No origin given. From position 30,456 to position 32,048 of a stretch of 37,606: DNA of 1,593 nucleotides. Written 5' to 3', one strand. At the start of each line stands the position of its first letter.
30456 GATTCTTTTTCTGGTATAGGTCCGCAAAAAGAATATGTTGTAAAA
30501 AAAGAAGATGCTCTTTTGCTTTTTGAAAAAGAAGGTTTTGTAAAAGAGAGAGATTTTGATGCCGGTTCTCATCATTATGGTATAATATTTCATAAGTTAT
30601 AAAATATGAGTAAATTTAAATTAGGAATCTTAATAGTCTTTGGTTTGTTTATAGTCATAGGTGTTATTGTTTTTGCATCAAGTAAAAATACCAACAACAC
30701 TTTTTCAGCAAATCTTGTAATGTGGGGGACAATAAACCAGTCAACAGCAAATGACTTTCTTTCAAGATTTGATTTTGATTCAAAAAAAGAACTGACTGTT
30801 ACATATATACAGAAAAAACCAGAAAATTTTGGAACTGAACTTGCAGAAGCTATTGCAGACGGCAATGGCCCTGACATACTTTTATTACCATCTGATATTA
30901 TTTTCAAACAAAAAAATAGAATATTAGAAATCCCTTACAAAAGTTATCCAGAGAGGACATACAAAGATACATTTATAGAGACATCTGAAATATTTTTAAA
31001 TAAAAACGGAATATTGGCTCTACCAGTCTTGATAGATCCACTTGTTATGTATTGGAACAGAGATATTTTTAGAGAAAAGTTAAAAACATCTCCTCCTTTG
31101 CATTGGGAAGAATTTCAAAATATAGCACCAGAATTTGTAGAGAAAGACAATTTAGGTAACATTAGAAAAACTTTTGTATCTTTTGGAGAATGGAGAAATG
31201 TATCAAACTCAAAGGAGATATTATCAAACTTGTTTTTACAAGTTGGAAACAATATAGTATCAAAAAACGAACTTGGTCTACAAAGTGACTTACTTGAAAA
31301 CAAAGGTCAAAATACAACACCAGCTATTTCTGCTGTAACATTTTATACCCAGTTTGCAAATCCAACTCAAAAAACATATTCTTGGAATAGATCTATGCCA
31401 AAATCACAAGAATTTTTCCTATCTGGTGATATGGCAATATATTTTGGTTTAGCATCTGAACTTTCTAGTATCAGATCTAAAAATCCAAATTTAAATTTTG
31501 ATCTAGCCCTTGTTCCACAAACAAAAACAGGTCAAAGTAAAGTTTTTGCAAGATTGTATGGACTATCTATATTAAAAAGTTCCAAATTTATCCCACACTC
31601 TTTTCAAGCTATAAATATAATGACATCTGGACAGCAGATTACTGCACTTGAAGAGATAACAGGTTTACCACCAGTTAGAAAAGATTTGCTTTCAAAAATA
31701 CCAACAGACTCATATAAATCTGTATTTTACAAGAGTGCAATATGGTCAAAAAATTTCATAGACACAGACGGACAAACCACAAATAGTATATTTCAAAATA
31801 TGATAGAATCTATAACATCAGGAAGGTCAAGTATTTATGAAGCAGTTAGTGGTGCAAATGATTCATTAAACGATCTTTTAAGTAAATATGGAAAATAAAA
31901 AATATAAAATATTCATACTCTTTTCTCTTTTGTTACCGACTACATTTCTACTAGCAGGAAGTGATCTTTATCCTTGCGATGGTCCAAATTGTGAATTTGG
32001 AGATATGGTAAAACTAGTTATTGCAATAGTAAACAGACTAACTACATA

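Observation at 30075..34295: Tandem array of six paralogous small two-helix secreted proteins (VirB2/TrbC-pilin-like), co-operonic with a MalE-like binding protein and a SAM-methyltransferase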

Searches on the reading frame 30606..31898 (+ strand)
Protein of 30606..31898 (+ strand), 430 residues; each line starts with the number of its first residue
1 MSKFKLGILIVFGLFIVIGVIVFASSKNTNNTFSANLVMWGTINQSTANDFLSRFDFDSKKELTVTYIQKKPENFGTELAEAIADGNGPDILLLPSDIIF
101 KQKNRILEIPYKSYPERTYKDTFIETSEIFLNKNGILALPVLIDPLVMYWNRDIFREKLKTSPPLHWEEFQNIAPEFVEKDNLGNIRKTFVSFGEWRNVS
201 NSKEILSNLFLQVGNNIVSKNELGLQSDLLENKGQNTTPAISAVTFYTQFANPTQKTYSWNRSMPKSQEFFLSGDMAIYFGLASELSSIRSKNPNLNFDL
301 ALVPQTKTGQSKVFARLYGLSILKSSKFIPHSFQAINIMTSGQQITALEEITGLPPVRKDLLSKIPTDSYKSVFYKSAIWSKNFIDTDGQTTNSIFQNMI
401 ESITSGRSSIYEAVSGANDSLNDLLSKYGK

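Call 3: search_protein_families(library=pfam, max_evalue=1, proteins=[window:30606-31898:+])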
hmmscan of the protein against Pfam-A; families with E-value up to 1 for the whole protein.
window:30606-31898:+ (430 aa): 2 families
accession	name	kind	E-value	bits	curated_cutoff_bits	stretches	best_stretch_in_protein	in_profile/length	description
PF13416.11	SBP_bac_8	-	4.5e-13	50.1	27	1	57-363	6-267/279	Bacterial extracellular solute-binding protein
PF09796.14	QCR10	-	0.12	12.9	27.5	0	352-366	32-46/63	Ubiquinol-cytochrome-c reductase complex subunit (QCR10)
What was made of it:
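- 30606..31898 (+): Membrane-anchored family-1 (sugar-type) solute-binding protein, 430 aa, with no ABC partner genes nearby. PF13416 at 50.1 bits against a cut-off of 27 (call 3).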

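Call 15: find_homologous_proteins(query=window:30606-31898:+, max_evalue=0.00001)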
Query window:30606-31898:+ (430 aa): 1192 proteins with E <= 0.00001 among 7635 candidates; the best 120 are listed.
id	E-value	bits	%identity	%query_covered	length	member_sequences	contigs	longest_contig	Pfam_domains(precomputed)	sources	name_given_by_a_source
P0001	1.7e-280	947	100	100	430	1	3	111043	PF13416.12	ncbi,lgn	-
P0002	1.1e-216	737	74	100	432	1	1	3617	PF13416.12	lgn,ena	-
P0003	7.7e-200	682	70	100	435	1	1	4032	PF13416.12,PF01547.31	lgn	-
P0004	4.7e-174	597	62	100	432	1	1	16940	PF13416.12,PF01547.31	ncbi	-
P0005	2.4e-152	525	57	99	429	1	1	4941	PF01547.31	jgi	jgi:ABC-type glycerol-3-phosphate transport system substrate-binding protein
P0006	2.3e-151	522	57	99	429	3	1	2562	PF01547.31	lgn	-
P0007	7.7e-136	471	51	99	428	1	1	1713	PF13416.12,PF01547.31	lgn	-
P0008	2.7e-133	463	50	99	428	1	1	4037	PF13416.12,PF01547.31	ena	-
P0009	3.5e-130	452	49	99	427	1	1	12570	PF13416.12,PF01547.31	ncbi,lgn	-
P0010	1.2e-129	451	47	99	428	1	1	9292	PF13416.12,PF01547.31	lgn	-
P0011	1.1e-128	448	47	99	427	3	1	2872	PF13416.12,PF01547.31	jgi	jgi:ABC-type glycerol-3-phosphate transport system substrate-binding protein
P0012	6.6e-128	445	48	99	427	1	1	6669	PF01547.31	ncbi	-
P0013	1.8e-127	444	48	99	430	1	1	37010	PF13416.12,PF01547.31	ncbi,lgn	-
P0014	6.6e-127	442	49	99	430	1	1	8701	PF13416.12,PF01547.31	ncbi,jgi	jgi:ABC-type glycerol-3-phosphate transport system substrate-binding protein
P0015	1.6e-125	437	48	99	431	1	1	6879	PF13416.12,PF01547.31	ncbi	-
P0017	2.3e-125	437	48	99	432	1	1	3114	PF13416.12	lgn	-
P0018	2.5e-125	436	59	81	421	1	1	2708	PF01547.31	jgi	jgi:ABC-type glycerol-3-phosphate transport system substrate-binding protein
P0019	2.9e-125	436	46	99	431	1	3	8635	PF13416.12,PF01547.31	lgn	-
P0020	4.8e-125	436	48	98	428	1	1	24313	PF13416.12,PF01547.31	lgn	-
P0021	4.8e-125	436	47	99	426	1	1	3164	PF13416.12,PF01547.31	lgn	-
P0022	7.5e-125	435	45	100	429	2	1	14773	PF13416.12,PF01547.31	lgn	-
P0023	9.3e-125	435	48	99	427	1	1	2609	PF13416.12,PF01547.31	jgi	jgi:ABC-type glycerol-3-phosphate transport system substrate-binding protein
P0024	1.0e-124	434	48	99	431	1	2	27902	PF01547.31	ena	-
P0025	1.8e-124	434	48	99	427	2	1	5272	PF13416.12,PF01547.31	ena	-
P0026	2.2e-124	433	48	99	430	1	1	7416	PF13416.12,PF01547.31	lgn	-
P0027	5.2e-124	432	46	99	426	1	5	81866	PF01547.31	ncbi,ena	-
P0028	5.6e-124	432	47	98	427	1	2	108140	PF13416.12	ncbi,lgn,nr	ncbi:extracellular solute-binding protein [Patescibacteria group bacterium]|nr:extracellular solute-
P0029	6.4e-124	432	46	99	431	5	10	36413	PF13416.12,PF01547.31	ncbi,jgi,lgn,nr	ncbi:MAG TPA: extracellular solute-binding protein [Parcubacteria group bacterium]|nr:extracellular 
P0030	7.8e-124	432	47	100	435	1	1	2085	PF13416.12,PF01547.31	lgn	-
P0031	8.1e-124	431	48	99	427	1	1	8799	PF13416.12,PF01547.31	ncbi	-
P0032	1.2e-123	431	44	99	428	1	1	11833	PF13416.12,PF01547.31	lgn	-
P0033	1.3e-123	431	46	99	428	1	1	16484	PF13416.12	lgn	-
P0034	1.6e-123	430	45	99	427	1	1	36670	PF13416.12,PF01547.31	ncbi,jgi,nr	ncbi:MAG: hypothetical protein AB198_00715 [Parcubacteria bacterium C7867-003]|nr:MAG: hypothetical 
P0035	1.9e-123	430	45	99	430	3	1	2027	PF13416.12,PF01547.31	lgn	-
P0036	2.8e-123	430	46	99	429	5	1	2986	PF13416.12,PF01547.31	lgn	-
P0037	1.0e-122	428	47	99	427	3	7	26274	PF13416.12,PF01547.31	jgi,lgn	jgi:ABC-type glycerol-3-phosphate transport system substrate-binding protein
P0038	1.2e-122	428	47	98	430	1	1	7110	PF13416.12,PF01547.31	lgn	-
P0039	1.4e-122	427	47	99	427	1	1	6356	PF13416.12,PF01547.31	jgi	jgi:ABC-type glycerol-3-phosphate transport system substrate-binding protein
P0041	1.6e-122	427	47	99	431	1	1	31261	PF01547.31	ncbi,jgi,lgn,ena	jgi:ABC-type glycerol-3-phosphate transport system substrate-binding protein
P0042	1.7e-122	427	45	99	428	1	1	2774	PF13416.12,PF01547.31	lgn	-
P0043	1.7e-122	427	47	98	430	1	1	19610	PF13416.12,PF01547.31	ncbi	-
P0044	4.9e-122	426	46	99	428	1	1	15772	PF13416.12,PF01547.31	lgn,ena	-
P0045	6.5e-122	425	47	99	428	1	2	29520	PF13416.12,PF01547.31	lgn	-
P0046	8.6e-122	425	47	99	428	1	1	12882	PF01547.31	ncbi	-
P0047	9.2e-122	425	46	99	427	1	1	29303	PF13416.12,PF01547.31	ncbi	-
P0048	1.2e-121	424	46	99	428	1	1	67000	PF13416.12,PF01547.31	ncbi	-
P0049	1.3e-121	424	46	97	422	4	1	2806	PF13416.12,PF01547.31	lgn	-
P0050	1.4e-121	424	46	99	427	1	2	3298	PF13416.12,PF01547.31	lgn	-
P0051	1.4e-121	424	46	98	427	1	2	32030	PF13416.12,PF01547.31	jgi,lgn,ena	-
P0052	1.7e-121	424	46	99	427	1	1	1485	PF13416.12,PF01547.31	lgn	-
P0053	2.0e-121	424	46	98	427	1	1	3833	PF13416.12,PF01547.31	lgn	-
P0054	2.1e-121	424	46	99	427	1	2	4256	PF01547.31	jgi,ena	-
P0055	2.3e-121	423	47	98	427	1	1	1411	PF13416.12,PF01547.31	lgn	-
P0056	2.5e-121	423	45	99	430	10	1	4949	PF13416.12,PF01547.31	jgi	-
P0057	2.6e-121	423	45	99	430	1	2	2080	PF13416.12,PF01547.31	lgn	-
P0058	3.4e-121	423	46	98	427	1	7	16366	PF13416.12,PF01547.31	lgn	-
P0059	8.0e-121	422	46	99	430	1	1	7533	PF13416.12,PF01547.31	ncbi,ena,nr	ncbi:MAG: protein of unknown function with transrane region [Parcubacteria group bacterium]|nr:prote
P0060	8.5e-121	422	45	99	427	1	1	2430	PF13416.12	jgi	jgi:ABC-type glycerol-3-phosphate transport system substrate-binding protein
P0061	1.3e-120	421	45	98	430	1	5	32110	PF13416.12,PF01547.31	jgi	jgi:maltose-binding protein MalE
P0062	1.8e-120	421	45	98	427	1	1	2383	PF13416.12,PF01547.31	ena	-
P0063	2.3e-120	420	44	99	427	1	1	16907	PF13416.12,PF01547.31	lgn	-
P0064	3.8e-120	419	47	98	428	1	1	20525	PF13416.12,PF01547.31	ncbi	-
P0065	4.4e-120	419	45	99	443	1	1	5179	PF13416.12,PF01547.31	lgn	-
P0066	4.6e-120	419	45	99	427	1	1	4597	PF13416.12,PF01547.31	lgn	-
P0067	1.0e-119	418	45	99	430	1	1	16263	PF13416.12,PF01547.31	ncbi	-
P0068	1.1e-119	418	46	98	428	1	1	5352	PF13416.12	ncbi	-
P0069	1.1e-119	418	46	99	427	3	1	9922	PF13416.12,PF01547.31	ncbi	-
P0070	1.2e-119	418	45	97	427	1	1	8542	PF13416.12,PF01547.31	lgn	-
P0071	2.1e-119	417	46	99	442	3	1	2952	PF13416.12,PF01547.31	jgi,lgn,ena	-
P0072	2.2e-119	417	45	99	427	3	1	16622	PF13416.12,PF01547.31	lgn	-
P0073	2.7e-119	417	47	99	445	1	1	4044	PF13416.12,PF01547.31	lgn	-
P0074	2.7e-119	417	45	98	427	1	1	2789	PF13416.12,PF01547.31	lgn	-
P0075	3.0e-119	416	46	99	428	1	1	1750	PF13416.12,PF01547.31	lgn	-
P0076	3.5e-119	416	45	98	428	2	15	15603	PF13416.12,PF01547.31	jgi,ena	-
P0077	3.9e-119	416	45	99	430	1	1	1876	PF13416.12,PF01547.31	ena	-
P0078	3.9e-119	416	45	99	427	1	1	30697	PF13416.12,PF01547.31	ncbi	-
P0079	3.9e-119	416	45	99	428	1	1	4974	PF13416.12,PF01547.31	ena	-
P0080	4.2e-119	416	46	99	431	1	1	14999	PF13416.12,PF01547.31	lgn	-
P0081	7.0e-119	415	46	98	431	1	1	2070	PF13416.12,PF01547.31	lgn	-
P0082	7.1e-119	415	47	99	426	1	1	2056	PF13416.12,PF01547.31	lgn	-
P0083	8.9e-119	415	45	99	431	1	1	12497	PF13416.12,PF01547.31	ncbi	-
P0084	9.5e-119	415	44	99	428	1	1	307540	PF13416.12,PF01547.31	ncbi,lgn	-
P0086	1.4e-118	414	46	99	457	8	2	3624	PF13416.12,PF01547.31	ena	-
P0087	1.4e-118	414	46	99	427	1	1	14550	PF13416.12,PF01547.31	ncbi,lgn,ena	-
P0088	1.6e-118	414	47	99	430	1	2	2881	PF13416.12,PF01547.31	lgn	-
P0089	1.7e-118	414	45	99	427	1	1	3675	PF13416.12,PF01547.31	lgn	-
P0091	1.7e-118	414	45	99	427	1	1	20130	PF13416.12,PF01547.31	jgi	jgi:ABC-type glycerol-3-phosphate transport system substrate-binding protein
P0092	1.7e-118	414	44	99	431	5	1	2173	PF13416.12,PF01547.31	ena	-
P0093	2.1e-118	414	44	99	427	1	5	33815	PF13416.12,PF01547.31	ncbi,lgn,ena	-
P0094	2.2e-118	414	44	99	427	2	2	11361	PF13416.12,PF01547.31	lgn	-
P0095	2.5e-118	413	45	98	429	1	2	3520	PF13416.12,PF01547.31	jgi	jgi:ABC-type glycerol-3-phosphate transport system substrate-binding protein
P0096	2.5e-118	413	46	99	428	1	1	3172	PF13416.12,PF01547.31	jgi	jgi:ABC-type glycerol-3-phosphate transport system substrate-binding protein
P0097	2.6e-118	413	48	99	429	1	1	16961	PF13416.12,PF01547.31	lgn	-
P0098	2.6e-118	413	46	98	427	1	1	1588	PF13416.12,PF01547.31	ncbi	-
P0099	3.0e-118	413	46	99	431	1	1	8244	PF13416.12,PF01547.31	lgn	-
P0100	3.0e-118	413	46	98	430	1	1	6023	PF13416.12,PF01547.31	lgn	-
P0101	3.1e-118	413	44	99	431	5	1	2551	PF13416.12,PF01547.31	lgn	-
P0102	3.4e-118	413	46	99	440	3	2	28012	PF13416.12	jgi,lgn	-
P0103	4.0e-118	413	44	99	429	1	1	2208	PF13416.12,PF01547.31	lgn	-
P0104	4.3e-118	413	46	98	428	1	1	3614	PF13416.12,PF01547.31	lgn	-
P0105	4.7e-118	413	44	99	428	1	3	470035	PF13416.12,PF01547.31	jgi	jgi:ABC-type glycerol-3-phosphate transport system substrate-binding protein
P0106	5.2e-118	412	46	99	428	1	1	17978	PF13416.12,PF01547.31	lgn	-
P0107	5.5e-118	412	46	99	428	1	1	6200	PF13416.12,PF01547.31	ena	-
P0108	6.1e-118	412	45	99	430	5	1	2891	PF13416.12,PF01547.31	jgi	jgi:ABC-type glycerol-3-phosphate transport system substrate-binding protein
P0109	6.6e-118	412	45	98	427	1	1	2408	PF13416.12,PF01547.31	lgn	-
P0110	7.0e-118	412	45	99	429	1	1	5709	PF13416.12,PF01547.31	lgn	-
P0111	7.8e-118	412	44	98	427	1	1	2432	PF13416.12,PF01547.31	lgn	-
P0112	8.3e-118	412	45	99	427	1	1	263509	PF13416.12,PF01547.31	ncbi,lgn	ncbi:MAG: extracellular solute-binding protein [Patescibacteria group bacterium]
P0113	9.0e-118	412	45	99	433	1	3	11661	PF13416.12,PF01547.31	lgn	-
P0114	9.3e-118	412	46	98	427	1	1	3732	PF13416.12,PF01547.31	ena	-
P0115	9.3e-118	412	44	99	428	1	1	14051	PF13416.12,PF01547.31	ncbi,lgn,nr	ncbi:MAG: carbohydrate ABC transporter substrate-binding protein [Candidatus Zambryskibacteria bacte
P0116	9.4e-118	412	46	98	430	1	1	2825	PF13416.12,PF01547.31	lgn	-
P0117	1.1e-117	411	45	99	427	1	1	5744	PF13416.12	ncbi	-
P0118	1.1e-117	411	45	99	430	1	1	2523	PF13416.12,PF01547.31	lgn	-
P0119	1.1e-117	411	44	99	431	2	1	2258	PF13416.12,PF01547.31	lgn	-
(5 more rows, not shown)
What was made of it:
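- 30606..31898 (+): There are 1,192 homologues (call 15).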

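Call 17: find_encoding_contigs(protein=P0001, flank=10000, max_places=4)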
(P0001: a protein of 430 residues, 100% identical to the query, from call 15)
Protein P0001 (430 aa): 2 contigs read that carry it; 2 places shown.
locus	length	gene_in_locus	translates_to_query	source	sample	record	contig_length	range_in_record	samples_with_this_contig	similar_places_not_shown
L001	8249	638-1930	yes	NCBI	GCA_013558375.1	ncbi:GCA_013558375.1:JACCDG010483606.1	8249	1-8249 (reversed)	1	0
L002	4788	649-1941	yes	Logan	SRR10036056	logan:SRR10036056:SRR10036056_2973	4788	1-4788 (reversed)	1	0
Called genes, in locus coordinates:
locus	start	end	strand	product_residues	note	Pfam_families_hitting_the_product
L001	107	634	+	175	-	PF01135:PCMT, PF01209:Ubie_methyltran, PF07021:MetW (weak), PF13489:Methyltransf_23, PF13847:Methyltransf_31, PF08241:Methyltransf_11, PF08242:Methyltransf_12, PF13649:Methyltransf_25, +1 more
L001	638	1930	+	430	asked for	PF13416:SBP_bac_8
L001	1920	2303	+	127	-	-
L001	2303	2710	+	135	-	PF04956:TrbC (faint), PF18895:T4SS_pilin (weak)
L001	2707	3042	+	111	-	-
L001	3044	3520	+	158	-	PF18895:T4SS_pilin (weak)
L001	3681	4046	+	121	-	PF18895:T4SS_pilin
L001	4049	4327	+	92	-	-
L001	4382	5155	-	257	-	-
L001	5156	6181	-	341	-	PF01145:Band_7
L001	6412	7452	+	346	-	PF04545:Sigma70_r4, PF05066:HARE-HTH (faint)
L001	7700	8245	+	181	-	-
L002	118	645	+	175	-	PF01135:PCMT, PF01209:Ubie_methyltran, PF07021:MetW (weak), PF13489:Methyltransf_23, PF13847:Methyltransf_31, PF08241:Methyltransf_11, PF08242:Methyltransf_12, PF13649:Methyltransf_25, +1 more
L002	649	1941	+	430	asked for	PF13416:SBP_bac_8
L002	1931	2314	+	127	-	-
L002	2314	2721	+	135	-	PF04956:TrbC (faint), PF18895:T4SS_pilin (weak)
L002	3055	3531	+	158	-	PF18895:T4SS_pilin (weak)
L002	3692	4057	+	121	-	PF18895:T4SS_pilin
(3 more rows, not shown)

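Call 19: find_related_loci(query=A1, collection=genome_contigs, flank=10000)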
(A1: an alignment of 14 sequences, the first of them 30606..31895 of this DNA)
Query A1 (430 aa) in genome_contigs; peptide patterns used: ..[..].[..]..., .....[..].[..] (x = any residue, [..] = any of these).
599 stretches matched a pattern (row limit reached: there are more); 566 encode a relative of the query (tblastn E <= 1e-3); the best 80 are kept; 80 distinct loci.
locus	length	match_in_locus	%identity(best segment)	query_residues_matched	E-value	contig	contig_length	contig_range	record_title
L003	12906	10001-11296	62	1-430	0e+0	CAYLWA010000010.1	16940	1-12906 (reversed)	MAG TPA_asm: uncultured Candidatus Saccharibacteria bacterium isolate SRP342105_co2_388 genome assembly, contig: NODE_34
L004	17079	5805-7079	46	1-425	1e-132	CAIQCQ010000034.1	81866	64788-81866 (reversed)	uncultured bacterium isolate Umea_bin-06831 genome assembly, contig: bin-06831:34/38, whole genome shotgun sequence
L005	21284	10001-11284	45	1-428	4e-130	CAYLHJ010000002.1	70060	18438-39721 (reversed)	MAG TPA_asm: uncultured Candidatus Saccharibacteria bacterium isolate SRP287051_co2_172 genome assembly, contig: NODE_87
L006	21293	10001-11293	45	1-430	8e-130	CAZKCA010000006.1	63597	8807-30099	MAG TPA_asm: uncultured Candidatus Saccharibacteria bacterium isolate SRP290908_co1_94 genome assembly, contig: NODE_430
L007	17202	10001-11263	47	2-421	8e-129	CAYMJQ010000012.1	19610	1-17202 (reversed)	MAG TPA_asm: uncultured Candidatus Saccharibacteria bacterium isolate SRP329715_co2_189 genome assembly, contig: NODE_54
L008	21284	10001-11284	46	1-425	1e-126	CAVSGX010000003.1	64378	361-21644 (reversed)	MAG: uncultured bacterium isolate MFD01476.bin.1.25 genome assembly, contig: contig_138908, whole genome shotgun sequenc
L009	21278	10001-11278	46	1-425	1e-126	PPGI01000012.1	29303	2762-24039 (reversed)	MAG: Candidatus Zambryskibacteria bacterium isolate Amazon_FNV_2010_10_3_1 contig_75_34874468_length_29303_multi_5_in_2_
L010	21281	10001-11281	46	1-425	1e-126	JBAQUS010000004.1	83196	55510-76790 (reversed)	MAG: Minisyncoccia bacterium isolate MFD03283_ilm_asm_bin6 k127_83797, whole genome shotgun sequence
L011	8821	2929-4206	45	1-425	6e-125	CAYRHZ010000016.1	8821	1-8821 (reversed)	MAG TPA_asm: uncultured Candidatus Saccharibacteria bacterium isolate SRP286056_co1_489 genome assembly, contig: NODE_10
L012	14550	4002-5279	46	1-425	3e-125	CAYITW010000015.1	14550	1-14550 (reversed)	MAG TPA_asm: uncultured Candidatus Saccharibacteria bacterium isolate ERP119705_co5_455 genome assembly, contig: NODE_51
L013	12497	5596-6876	45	1-425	8e-125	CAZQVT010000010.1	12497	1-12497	MAG TPA_asm: uncultured Candidatus Saccharibacteria bacterium isolate SRP285395_co1_397 genome assembly, contig: NODE_82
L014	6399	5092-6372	44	1-427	7e-124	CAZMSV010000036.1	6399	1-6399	MAG TPA_asm: uncultured Candidatus Saccharibacteria bacterium isolate SRP128246_co1_548 genome assembly, contig: NODE_33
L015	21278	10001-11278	45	1-425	2e-123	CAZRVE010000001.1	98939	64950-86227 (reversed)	MAG TPA_asm: uncultured Candidatus Saccharibacteria bacterium isolate SRP302447_co1_195 genome assembly, contig: NODE_74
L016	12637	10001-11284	45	1-427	2e-123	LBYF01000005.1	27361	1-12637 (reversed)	MAG: Parcubacteria group bacterium GW2011_GWA2_40_14 UT81_C0005, whole genome shotgun sequence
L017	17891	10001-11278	44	1-425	6e-123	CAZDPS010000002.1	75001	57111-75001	MAG TPA_asm: uncultured Candidatus Saccharibacteria bacterium isolate SRP300315_co1_23 genome assembly, contig: NODE_178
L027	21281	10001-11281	46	1-427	1e-120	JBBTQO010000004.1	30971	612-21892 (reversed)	MAG: Patescibacteria group bacterium isolate H43-bin019_1 H43_bin019_1_000000000004, whole genome shotgun sequence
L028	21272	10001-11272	44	1-425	3e-120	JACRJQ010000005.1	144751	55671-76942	MAG: Candidatus Taylorbacteria bacterium isolate NC_groundwater_1833_Pr3_B-0.1um_56_22 SR-2_scaffold_141_909696, whole g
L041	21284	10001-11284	44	1-428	2e-117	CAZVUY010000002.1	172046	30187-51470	MAG TPA_asm: uncultured Candidatus Saccharibacteria bacterium isolate SRP300315_co1_63 genome assembly, contig: NODE_33_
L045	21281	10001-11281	44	1-427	9e-118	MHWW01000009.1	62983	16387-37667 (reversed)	MAG: Candidatus Zambryskibacteria bacterium RIFOXYC1_FULL_39_10 rifoxyc1_full_scaffold_195, whole genome shotgun sequenc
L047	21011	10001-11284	42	1-427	7e-117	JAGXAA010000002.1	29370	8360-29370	MAG: Patescibacteria group bacterium isolate REEB66 contig-150_1812, whole genome shotgun sequence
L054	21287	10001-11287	44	1-425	4e-116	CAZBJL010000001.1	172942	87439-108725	MAG TPA_asm: uncultured Candidatus Saccharibacteria bacterium isolate SRP278252_co2_184 genome assembly, contig: NODE_95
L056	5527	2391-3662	43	1-425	8e-116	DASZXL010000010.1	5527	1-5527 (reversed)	MAG TPA_asm: Candidatus Paceibacterota bacterium isolate SMAG_U6182 k141_1103284, whole genome shotgun sequence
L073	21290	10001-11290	41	1-425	2e-113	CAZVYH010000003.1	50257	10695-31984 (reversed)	MAG TPA_asm: uncultured Candidatus Saccharibacteria bacterium isolate SRP173033_co2_252 genome assembly, contig: NODE_19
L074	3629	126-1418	40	1-425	1e-115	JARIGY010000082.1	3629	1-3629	MAG: Candidatus Taylorbacteria bacterium isolate CullarsAll.DT.32 k141_1114416, whole genome shotgun sequence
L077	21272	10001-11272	41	1-427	5e-113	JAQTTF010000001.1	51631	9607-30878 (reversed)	MAG: Candidatus Paceibacterota bacterium isolate STB_34 NODE_1322_length_51631_cov_2.941539_Sandtown_B, whole genome sho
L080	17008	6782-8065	44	1-425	1e-112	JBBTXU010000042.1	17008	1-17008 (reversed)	MAG: Patescibacteria group bacterium isolate H51-bin058_1 H51_bin058_1_000000000042, whole genome shotgun sequence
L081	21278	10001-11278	43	1-425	2e-112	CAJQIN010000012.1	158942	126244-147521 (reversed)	MAG: Candidatus Pacebacteria bacterium isolate 0.2_20180419_Bin_144_1 genome assembly, contig: c_000000000015, whole gen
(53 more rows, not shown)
